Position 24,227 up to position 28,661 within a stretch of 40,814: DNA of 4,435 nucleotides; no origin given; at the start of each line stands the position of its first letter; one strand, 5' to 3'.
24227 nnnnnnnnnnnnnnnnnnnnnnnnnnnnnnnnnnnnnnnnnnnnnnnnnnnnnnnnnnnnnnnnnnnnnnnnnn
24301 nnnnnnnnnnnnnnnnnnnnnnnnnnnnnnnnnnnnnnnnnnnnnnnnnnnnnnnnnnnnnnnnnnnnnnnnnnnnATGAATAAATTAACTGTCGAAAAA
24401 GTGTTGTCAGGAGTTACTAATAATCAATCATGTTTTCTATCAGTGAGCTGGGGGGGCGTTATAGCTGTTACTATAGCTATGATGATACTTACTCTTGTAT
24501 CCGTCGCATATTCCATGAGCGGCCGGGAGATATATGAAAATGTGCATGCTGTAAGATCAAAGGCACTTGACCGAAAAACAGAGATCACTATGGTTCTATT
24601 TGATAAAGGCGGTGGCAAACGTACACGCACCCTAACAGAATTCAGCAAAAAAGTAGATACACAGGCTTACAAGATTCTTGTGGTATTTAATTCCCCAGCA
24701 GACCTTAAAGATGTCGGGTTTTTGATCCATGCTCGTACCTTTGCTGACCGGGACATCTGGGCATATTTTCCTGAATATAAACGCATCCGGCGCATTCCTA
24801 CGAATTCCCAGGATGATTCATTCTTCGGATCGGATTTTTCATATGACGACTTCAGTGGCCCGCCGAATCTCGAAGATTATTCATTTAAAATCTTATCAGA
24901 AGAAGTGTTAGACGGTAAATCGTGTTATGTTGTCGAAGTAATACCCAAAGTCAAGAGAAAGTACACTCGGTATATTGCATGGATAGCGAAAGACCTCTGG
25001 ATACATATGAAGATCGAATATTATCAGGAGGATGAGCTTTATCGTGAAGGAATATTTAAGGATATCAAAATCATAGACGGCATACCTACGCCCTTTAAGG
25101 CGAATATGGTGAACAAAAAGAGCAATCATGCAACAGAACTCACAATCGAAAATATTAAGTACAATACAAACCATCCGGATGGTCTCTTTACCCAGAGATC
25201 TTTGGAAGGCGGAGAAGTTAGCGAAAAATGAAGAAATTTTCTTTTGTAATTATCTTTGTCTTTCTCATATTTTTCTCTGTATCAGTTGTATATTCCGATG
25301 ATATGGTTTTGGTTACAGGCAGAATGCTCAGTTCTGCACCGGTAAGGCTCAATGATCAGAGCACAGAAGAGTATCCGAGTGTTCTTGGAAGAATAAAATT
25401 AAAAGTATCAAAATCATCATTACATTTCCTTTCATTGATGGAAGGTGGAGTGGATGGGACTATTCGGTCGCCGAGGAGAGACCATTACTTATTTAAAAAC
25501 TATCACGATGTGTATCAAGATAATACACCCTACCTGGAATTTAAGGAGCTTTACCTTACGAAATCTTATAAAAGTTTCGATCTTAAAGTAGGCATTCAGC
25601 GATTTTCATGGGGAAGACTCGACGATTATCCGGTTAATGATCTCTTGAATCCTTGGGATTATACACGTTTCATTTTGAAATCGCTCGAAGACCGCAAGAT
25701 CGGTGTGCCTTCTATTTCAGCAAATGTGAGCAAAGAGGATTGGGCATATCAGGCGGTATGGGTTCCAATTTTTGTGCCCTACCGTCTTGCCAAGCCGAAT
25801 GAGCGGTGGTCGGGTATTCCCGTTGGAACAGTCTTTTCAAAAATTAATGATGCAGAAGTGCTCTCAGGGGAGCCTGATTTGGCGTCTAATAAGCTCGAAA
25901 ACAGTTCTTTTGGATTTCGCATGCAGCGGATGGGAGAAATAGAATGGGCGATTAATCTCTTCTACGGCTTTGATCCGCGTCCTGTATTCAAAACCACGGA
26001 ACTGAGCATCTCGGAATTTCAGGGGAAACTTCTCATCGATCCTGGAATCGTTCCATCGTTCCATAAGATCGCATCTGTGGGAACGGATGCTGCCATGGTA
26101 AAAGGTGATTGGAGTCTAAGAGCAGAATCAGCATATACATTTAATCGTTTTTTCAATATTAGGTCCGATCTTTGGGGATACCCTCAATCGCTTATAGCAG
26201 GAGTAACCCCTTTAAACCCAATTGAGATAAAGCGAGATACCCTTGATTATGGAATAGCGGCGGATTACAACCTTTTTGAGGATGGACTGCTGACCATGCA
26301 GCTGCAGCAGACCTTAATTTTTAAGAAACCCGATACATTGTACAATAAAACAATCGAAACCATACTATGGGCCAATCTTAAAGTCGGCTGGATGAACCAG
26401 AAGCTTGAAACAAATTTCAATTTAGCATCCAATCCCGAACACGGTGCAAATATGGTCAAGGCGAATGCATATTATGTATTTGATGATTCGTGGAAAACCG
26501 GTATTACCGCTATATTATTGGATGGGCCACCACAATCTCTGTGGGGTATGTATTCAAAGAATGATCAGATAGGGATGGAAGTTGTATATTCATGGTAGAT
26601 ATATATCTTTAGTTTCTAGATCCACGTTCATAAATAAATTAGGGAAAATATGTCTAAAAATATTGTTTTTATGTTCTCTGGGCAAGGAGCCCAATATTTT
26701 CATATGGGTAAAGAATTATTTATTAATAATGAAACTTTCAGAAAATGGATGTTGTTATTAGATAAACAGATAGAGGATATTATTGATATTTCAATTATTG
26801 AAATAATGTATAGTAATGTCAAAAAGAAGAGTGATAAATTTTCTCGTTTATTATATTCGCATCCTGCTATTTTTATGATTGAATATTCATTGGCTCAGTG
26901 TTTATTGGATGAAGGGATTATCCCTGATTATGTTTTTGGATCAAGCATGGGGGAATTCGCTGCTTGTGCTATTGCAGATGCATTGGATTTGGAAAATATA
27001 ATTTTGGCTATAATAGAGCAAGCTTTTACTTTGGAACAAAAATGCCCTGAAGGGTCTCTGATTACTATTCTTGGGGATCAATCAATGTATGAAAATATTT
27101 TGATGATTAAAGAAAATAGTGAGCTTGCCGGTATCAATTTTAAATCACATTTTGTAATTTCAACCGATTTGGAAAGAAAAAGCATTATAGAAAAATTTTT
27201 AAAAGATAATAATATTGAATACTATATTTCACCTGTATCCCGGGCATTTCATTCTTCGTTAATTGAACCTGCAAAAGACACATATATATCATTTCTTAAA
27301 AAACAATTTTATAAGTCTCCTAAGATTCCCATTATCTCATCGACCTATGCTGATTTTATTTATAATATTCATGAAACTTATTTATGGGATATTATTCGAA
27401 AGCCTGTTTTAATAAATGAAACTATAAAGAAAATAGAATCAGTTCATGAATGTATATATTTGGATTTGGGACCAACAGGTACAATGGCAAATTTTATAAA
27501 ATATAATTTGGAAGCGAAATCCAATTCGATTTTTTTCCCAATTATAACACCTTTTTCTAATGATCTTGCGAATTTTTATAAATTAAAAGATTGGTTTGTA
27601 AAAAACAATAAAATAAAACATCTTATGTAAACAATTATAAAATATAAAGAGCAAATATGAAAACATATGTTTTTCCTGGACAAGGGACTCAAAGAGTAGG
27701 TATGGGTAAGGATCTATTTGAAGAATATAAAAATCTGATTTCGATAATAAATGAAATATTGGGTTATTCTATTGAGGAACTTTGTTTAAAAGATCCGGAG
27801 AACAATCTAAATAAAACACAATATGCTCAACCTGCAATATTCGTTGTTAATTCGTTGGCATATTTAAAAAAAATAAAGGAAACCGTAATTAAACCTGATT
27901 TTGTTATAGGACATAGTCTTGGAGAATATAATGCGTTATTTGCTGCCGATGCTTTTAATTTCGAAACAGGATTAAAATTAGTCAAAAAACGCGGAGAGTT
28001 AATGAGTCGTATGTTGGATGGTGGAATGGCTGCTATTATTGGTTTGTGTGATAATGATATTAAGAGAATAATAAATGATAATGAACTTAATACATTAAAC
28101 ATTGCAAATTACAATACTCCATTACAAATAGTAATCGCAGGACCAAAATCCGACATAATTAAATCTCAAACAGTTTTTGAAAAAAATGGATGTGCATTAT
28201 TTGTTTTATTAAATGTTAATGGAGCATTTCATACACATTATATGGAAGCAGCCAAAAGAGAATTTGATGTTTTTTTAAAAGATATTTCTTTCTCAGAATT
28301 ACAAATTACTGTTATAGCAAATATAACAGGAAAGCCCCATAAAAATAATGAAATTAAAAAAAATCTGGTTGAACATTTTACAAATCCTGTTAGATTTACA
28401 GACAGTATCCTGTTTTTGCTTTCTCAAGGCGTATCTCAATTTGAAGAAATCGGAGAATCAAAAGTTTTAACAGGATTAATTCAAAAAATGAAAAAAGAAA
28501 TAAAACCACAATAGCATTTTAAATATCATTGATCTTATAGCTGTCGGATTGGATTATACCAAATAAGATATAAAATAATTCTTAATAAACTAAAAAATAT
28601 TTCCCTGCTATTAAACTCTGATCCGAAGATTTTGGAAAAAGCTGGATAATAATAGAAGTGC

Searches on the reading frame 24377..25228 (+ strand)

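Call 6: search_protein_families(library=pfam, proteins=[window:24377-25228:+], max_evalue=0.001)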
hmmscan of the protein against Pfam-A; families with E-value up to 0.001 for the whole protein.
window:24377-25228:+ (284 aa): 2 families
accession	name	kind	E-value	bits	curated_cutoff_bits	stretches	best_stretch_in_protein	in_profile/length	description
PF17131.11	LolA_like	-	1.1e-53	182.1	30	1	99-277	4-183/184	Outer membrane lipoprotein-sorting protein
PF07044.18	DUF1329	-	1.8e-10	41.1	23.1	1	91-173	134-222/368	Protein of unknown function (DUF1329)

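Call 25: search_protein_families(library=ncbifam, proteins=[window:24377-25228:+], max_evalue=0.001)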
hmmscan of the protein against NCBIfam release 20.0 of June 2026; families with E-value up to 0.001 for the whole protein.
window:24377-25228:+ (284 aa): 0 families

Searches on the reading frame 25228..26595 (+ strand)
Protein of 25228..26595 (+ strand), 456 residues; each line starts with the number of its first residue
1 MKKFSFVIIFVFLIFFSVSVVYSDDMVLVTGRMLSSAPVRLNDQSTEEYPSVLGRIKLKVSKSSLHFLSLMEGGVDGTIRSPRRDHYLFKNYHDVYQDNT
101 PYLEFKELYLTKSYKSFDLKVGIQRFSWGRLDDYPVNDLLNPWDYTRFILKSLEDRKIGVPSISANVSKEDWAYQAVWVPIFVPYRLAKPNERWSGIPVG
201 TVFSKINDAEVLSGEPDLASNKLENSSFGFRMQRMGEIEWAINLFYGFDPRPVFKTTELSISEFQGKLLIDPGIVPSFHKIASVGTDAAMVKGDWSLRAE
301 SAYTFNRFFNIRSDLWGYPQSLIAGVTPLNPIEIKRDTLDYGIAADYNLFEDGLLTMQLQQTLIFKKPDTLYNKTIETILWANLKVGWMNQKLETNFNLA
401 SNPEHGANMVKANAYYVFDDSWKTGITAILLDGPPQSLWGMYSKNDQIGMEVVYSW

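Call 6: search_protein_families(library=pfam, proteins=[window:25228-26595:+], max_evalue=0.001)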
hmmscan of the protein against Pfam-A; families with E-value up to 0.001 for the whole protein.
window:25228-26595:+ (456 aa): 1 family
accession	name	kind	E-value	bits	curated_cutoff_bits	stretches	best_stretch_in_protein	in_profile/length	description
PF06980.17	DUF1302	-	5.7e-05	22.8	23.2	1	93-306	134-365/541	Protein of unknown function (DUF1302)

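Call 25: search_protein_families(library=ncbifam, proteins=[window:25228-26595:+], max_evalue=0.001)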
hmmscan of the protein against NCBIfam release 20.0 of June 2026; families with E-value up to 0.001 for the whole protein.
window:25228-26595:+ (456 aa): 0 families

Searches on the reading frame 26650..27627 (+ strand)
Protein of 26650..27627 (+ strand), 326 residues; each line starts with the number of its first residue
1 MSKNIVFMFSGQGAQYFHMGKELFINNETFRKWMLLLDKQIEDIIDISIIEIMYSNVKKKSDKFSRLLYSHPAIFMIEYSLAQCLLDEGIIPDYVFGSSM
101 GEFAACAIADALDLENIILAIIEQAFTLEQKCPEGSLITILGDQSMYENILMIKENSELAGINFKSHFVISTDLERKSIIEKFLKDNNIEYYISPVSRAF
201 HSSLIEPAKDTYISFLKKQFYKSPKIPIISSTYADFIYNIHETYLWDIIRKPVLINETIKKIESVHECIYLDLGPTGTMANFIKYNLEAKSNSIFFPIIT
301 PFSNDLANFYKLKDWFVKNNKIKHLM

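Call 14: search_protein_families(library=pfam, proteins=[window:26650-27627:+], max_evalue=0.001)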
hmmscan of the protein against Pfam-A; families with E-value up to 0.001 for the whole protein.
window:26650-27627:+ (326 aa): 1 family
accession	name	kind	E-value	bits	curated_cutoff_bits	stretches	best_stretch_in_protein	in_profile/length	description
PF00698.26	Acyl_transf_1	-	1.2e-28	100.9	32.7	1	6-289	1-281/319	Acyl transferase domain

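Call 25: search_protein_families(library=ncbifam, proteins=[window:26650-27627:+], max_evalue=0.001)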
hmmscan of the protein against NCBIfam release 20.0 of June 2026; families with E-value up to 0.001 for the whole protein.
window:26650-27627:+ (326 aa): 8 families
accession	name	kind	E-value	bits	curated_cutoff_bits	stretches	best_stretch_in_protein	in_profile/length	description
NF045894.1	PKS_plus_SDR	equivalog_domain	2.9e-39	134.5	1740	1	3-290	530-816/1515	type I polyketide synthase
TIGR00128.1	fabD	equivalog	7.9e-28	97.8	260.9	1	4-278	2-278/290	ACP S-malonyltransferase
NF040607.1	mycolic_Pks13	equivalog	1.5e-15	55.8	2100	1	3-125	663-780/1680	polyketide synthase Pks13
TIGR03131.1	malonate_mdcH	equivalog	2.3e-15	56.8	297.9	1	5-284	1-273/297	malonate decarboxylase subunit epsilon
TIGR02813.1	omega_3_PfaA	subfamily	4.3e-15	53.6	1010.1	1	3-295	579-888/2582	polyketide-type polyunsaturated fatty acid synthase PfaA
NF037941.1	PKS_NbtC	equivalog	6.2e-13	47.6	1150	1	3-238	95-333/1027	nocobactin polyketide synthase NbtC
NF041183.1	Pks2_ls1_myc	equivalog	3.5e-12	44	2400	1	5-235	533-760/2086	sulfolipid-1 biosynthesis phthioceranic/hydroxyphthioceranic acid synthase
NF037940.1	PKS_MbtD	equivalog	9e-12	43.9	1150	1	3-238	90-323/978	mycobactin polyketide synthase MbtD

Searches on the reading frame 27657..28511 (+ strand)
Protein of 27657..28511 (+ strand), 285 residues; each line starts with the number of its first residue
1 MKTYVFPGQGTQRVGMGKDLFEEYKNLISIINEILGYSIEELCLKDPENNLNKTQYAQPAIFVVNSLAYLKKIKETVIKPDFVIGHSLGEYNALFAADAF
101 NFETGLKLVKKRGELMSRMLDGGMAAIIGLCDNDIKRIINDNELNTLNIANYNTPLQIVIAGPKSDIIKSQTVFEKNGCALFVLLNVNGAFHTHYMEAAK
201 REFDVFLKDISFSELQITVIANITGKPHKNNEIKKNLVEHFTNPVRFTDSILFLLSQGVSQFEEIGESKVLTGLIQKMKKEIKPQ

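Call 14: search_protein_families(library=pfam, proteins=[window:27657-28511:+], max_evalue=0.001)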
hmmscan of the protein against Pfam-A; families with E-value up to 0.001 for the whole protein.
window:27657-28511:+ (285 aa): 1 family
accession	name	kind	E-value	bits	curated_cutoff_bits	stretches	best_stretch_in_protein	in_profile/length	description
PF00698.26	Acyl_transf_1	-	4.1e-34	118.9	32.7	1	3-272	1-272/319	Acyl transferase domain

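Call 25: search_protein_families(library=ncbifam, proteins=[window:27657-28511:+], max_evalue=0.001)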
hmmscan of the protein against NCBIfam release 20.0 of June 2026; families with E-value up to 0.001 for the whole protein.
window:27657-28511:+ (285 aa): 8 families
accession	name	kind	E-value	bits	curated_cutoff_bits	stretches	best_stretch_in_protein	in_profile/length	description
TIGR00128.1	fabD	equivalog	3.7e-100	335.2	260.9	1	2-281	3-289/290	ACP S-malonyltransferase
NF045894.1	PKS_plus_SDR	equivalog_domain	3.9e-50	170.6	1740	1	3-279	533-815/1515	type I polyketide synthase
TIGR03131.1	malonate_mdcH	equivalog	1.8e-49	168.8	297.9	1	4-282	3-279/297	malonate decarboxylase subunit epsilon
TIGR02813.1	omega_3_PfaA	subfamily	6.9e-36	122.5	1010.1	1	43-280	639-881/2582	polyketide-type polyunsaturated fatty acid synthase PfaA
NF040607.1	mycolic_Pks13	equivalog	3.3e-22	77.9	2100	1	3-268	666-943/1680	polyketide synthase Pks13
NF041183.1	Pks2_ls1_myc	equivalog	2.8e-18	64.2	2400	1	4-280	535-815/2086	sulfolipid-1 biosynthesis phthioceranic/hydroxyphthioceranic acid synthase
NF037940.1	PKS_MbtD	equivalog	2e-17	62.6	1150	1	3-267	93-362/978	mycobactin polyketide synthase MbtD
NF037941.1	PKS_NbtC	equivalog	3.3e-15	55.1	1150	1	3-276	98-381/1027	nocobactin polyketide synthase NbtC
